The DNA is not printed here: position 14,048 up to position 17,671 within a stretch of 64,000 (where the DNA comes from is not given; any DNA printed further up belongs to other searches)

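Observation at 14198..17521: Single polypeptide combining TPR scaffold, CE4 deacetylase-like domain and a C-terminal OM beta-barrel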

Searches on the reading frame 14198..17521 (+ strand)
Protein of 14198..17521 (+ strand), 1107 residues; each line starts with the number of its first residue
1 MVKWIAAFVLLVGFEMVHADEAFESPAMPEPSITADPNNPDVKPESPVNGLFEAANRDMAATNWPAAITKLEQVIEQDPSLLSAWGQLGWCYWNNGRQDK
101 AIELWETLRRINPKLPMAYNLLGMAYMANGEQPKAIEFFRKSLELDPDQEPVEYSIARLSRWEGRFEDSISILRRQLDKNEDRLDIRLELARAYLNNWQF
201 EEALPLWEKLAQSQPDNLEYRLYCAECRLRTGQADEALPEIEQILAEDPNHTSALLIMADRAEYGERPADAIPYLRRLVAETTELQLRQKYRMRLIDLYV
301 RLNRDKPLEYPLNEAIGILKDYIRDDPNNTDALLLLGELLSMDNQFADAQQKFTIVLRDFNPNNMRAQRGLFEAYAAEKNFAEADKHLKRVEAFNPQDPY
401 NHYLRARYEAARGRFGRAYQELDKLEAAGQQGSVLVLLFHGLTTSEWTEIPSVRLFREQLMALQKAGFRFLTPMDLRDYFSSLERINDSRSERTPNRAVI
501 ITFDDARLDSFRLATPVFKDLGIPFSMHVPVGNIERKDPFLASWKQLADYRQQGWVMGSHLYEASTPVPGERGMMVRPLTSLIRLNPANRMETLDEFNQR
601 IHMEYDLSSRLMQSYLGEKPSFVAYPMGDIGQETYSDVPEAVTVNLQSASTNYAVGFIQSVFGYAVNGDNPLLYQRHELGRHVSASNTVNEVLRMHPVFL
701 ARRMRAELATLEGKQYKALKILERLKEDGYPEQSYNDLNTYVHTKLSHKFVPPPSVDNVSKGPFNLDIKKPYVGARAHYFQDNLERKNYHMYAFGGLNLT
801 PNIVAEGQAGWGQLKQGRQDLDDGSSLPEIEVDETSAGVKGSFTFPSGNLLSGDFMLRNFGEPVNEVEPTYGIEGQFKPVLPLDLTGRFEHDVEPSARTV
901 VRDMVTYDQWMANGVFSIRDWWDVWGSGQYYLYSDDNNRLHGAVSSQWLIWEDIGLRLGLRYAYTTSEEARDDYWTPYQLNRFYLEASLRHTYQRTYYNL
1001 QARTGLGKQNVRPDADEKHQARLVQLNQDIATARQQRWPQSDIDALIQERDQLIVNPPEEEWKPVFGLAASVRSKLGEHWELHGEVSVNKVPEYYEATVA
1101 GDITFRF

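Call 3: search_protein_families(library=pfam, proteins=[window:14198-17521:+], max_evalue=1)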
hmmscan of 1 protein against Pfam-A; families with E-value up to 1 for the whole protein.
window:14198-17521:+ (1107 aa): 32 families (the best 25 are shown)
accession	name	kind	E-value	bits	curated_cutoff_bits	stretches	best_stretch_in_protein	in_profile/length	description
PF14559.12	TPR_19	-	4.7e-35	120.2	25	6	199-254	6-61/68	Tetratricopeptide repeat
PF13432.12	TPR_16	-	8.9e-28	96.8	32.7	4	188-250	1-63/65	Tetratricopeptide repeat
PF07719.23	TPR_2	-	1.3e-23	81.5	27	3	117-148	2-33/34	Tetratricopeptide repeat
PF13428.12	TPR_14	-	7e-21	73.1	23.5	5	118-153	3-38/44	Tetratricopeptide repeat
PF23914.1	TPR_CcmH_CycH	-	6.4e-17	62.3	42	4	118-217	52-154/158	Cytochrome c-type biogenesis protein H TPR domain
PF13431.12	TPR_17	-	1.9e-13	50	24.4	3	320-351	3-34/34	Tetratricopeptide repeat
PF12895.13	ANAPC3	-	2e-13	50.8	27.2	1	198-272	3-76/82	Anaphase-promoting complex, cyclosome, subunit 3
PF24575.1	TPR_Slam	-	1.1e-12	48.7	35.2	1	146-203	43-100/104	Surface lipoprotein assembly modifier, N-terminal TPR repeats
PF13181.12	TPR_8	-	2.4e-12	46.4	25.7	2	118-148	3-33/34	Tetratricopeptide repeat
PF13174.12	TPR_6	-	2.9e-12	46.8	26.3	1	87-114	5-32/33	Tetratricopeptide repeat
PF00515.34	TPR_1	-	9e-12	44.7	27.8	2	118-148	3-33/34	Tetratricopeptide repeat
PF13414.12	TPR_11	-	4.7e-11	42.6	26.8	3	95-130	7-42/42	TPR repeat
PF13176.12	TPR_7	-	3.6e-10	39.6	27.9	1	118-150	1-33/36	Tetratricopeptide repeat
PF14561.12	TPR_20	-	5.5e-10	39.9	25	3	319-377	11-70/90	Tetratricopeptide repeat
PF25063.1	ARM_TT21_C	-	1.4e-08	35.4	35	1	61-189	74-203/209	Tetratricopeptide repeat protein 21 C-terminal ARM domain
PF01522.26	Polysacc_deac_1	-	8.7e-08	32.6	23.1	1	493-634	3-112/124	Polysaccharide deacetylase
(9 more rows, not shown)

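Call 4: search_protein_families(library=ncbifam, proteins=[window:14198-17521:+], max_evalue=1)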
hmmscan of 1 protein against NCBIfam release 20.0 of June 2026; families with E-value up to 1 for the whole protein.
window:14198-17521:+ (1107 aa): 37 families (the best 25 are shown)
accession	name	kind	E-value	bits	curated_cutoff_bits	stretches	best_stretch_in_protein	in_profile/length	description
TIGR02917.1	PEP_TPR_lipo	equivalog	1.8e-35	122.1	312.2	2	62-282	309-529/899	XrtA/PEP-CTERM system TPR-repeat protein PrsT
NF040959.1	MamA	equivalog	3.2e-24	85.5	200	3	66-174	55-163/204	magnetosome protein MamA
NF052415.1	T3SS_chap_SctY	equivalog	3.3e-17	62.9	70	3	190-262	12-86/106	type III secretion apparatus assembly chaperone SctY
TIGR02521.1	type_IV_pilW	equivalog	7.2e-15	55.2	154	3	59-217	42-202/234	type IV pilus biogenesis/stability protein PilW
TIGR03939.1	PGA_TPR_OMP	equivalog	1.8e-13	49.6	366.65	3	130-279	33-181/800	poly-beta-1,6 N-acetyl-D-glucosamine export porin PgaA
TIGR00540.1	TPR_hemY_coli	hypoth_equivalog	2.5e-11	43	142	3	286-388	287-382/385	heme biosynthesis-associated TPR protein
TIGR02552.1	LcrH_SycD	equivalog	4.4e-11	42.6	104.8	3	72-154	8-90/136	SycD/LcrH family type III secretion system chaperone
NF008757.0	PRK11788.1-5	equivalog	2.7e-10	40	363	3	53-179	185-311/388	lipopolysaccharide assembly protein LapB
NF008520.0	PRK11447.1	equivalog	4.7e-10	37.9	858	2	119-431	386-703/1157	cellulose synthase complex outer membrane protein BcsC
TIGR04510.1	mod_pep_cyc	subfamily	1.1e-09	37.5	400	2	53-272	403-623/814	putative peptide modification system cyclase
NF008755.0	PRK11788.1-3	equivalog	2.2e-09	37.2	430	1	53-230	185-362/388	lipopolysaccharide assembly protein LapB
NF033758.1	gliding_GltE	equivalog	8.4e-09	34.9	225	2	119-207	225-313/411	adventurous gliding motility TPR repeat lipoprotein GltE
TIGR03938.2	deacetyl_PgaB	equivalog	3.8e-08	32.1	321.9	1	482-634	47-216/621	poly-beta-1,6-N-acetyl-D-glucosamine N-deacetylase PgaB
TIGR03302.1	OM_YfiO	subfamily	2.9e-07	30.2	81.4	1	40-166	25-145/239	outer membrane protein assembly factor BamD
NF052400.1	M48_BAM_BepA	equivalog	3.9e-07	29.2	570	1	167-283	288-406/483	beta-barrel assembly-enhancing protease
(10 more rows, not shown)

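Call 5: search_solved_structures(query=window:14198-17521:+, max_evalue=1, show_alignments=2)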
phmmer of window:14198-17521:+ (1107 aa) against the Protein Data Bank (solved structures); distinct sequences matched with E-value up to 1: 160 (the best 60 are shown).
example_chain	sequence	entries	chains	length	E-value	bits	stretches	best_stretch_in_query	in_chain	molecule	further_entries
9qhb_A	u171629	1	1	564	5.1e-65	223.3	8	73-156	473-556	Engineered tetratricopeptide repeat protein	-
8bu0_A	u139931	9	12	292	2.4e-35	125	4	78-152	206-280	Consensus tetratricopeptide repeat protein | Crystal structure of an 8-repeat consensus TPR superhelix with Zinc. | Monomer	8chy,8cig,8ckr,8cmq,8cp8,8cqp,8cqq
9qhc_A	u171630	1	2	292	2.9e-34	121.4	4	78-148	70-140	Engineered tetratricopeptide repeat protein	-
7obi_A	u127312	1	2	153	3.7e-21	78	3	84-161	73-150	CTPR-rv4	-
9gzg_A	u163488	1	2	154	3.9e-19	71.3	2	78-157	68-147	Engineered CTPR protein with glutamic acids for conductivity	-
8ch0_A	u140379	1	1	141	1.4e-18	69.5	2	78-147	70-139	Consensus tetratricopeptide repeat protein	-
2fo7_A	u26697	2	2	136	2.1e-18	68.9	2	78-147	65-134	SYNTHETIC CONSENSUS TPR PROTEIN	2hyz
3kd7_A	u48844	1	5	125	3.7e-18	68.1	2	81-150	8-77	CTPR390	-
7yeh_B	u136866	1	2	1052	2.1e-17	65.6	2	36-255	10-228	UDP-N-acetylglucosamine--peptide N-acetylglucosaminyltransferase 110 kDa subunit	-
1na0_A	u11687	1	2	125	3.8e-17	64.8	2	81-151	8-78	designed protein CTPR3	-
7ntf_A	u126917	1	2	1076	1.1e-16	63.2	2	49-258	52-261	Isoform 1 of UDP-N-acetylglucosamine--peptide N-acetylglucosaminyltransferase 110 kDa subu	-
7yea_A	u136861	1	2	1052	1.8e-16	62.5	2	45-258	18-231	UDP-N-acetylglucosamine--peptide N-acetylglucosaminyltransferase 110 kDa subunit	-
1w3b_A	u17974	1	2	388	1e-14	56.7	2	52-255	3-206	UDP-N-ACETYLGLUCOSAMINE--PEPTIDE N-ACETYLGLUCOSAMINYLTRANSFERASE 110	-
6eou_A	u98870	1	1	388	1.3e-14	56.4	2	52-258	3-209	UDP-N-acetylglucosamine--peptide N-acetylglucosaminyltransferase 110 kDa subunit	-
4wcj_A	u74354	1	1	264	4.1e-12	48.1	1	431-563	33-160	Polysaccharide deacetylase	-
4u10_A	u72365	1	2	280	9.4e-06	27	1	492-631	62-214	Poly-beta-1,6-N-acetyl-D-glucosamine N-deacetylase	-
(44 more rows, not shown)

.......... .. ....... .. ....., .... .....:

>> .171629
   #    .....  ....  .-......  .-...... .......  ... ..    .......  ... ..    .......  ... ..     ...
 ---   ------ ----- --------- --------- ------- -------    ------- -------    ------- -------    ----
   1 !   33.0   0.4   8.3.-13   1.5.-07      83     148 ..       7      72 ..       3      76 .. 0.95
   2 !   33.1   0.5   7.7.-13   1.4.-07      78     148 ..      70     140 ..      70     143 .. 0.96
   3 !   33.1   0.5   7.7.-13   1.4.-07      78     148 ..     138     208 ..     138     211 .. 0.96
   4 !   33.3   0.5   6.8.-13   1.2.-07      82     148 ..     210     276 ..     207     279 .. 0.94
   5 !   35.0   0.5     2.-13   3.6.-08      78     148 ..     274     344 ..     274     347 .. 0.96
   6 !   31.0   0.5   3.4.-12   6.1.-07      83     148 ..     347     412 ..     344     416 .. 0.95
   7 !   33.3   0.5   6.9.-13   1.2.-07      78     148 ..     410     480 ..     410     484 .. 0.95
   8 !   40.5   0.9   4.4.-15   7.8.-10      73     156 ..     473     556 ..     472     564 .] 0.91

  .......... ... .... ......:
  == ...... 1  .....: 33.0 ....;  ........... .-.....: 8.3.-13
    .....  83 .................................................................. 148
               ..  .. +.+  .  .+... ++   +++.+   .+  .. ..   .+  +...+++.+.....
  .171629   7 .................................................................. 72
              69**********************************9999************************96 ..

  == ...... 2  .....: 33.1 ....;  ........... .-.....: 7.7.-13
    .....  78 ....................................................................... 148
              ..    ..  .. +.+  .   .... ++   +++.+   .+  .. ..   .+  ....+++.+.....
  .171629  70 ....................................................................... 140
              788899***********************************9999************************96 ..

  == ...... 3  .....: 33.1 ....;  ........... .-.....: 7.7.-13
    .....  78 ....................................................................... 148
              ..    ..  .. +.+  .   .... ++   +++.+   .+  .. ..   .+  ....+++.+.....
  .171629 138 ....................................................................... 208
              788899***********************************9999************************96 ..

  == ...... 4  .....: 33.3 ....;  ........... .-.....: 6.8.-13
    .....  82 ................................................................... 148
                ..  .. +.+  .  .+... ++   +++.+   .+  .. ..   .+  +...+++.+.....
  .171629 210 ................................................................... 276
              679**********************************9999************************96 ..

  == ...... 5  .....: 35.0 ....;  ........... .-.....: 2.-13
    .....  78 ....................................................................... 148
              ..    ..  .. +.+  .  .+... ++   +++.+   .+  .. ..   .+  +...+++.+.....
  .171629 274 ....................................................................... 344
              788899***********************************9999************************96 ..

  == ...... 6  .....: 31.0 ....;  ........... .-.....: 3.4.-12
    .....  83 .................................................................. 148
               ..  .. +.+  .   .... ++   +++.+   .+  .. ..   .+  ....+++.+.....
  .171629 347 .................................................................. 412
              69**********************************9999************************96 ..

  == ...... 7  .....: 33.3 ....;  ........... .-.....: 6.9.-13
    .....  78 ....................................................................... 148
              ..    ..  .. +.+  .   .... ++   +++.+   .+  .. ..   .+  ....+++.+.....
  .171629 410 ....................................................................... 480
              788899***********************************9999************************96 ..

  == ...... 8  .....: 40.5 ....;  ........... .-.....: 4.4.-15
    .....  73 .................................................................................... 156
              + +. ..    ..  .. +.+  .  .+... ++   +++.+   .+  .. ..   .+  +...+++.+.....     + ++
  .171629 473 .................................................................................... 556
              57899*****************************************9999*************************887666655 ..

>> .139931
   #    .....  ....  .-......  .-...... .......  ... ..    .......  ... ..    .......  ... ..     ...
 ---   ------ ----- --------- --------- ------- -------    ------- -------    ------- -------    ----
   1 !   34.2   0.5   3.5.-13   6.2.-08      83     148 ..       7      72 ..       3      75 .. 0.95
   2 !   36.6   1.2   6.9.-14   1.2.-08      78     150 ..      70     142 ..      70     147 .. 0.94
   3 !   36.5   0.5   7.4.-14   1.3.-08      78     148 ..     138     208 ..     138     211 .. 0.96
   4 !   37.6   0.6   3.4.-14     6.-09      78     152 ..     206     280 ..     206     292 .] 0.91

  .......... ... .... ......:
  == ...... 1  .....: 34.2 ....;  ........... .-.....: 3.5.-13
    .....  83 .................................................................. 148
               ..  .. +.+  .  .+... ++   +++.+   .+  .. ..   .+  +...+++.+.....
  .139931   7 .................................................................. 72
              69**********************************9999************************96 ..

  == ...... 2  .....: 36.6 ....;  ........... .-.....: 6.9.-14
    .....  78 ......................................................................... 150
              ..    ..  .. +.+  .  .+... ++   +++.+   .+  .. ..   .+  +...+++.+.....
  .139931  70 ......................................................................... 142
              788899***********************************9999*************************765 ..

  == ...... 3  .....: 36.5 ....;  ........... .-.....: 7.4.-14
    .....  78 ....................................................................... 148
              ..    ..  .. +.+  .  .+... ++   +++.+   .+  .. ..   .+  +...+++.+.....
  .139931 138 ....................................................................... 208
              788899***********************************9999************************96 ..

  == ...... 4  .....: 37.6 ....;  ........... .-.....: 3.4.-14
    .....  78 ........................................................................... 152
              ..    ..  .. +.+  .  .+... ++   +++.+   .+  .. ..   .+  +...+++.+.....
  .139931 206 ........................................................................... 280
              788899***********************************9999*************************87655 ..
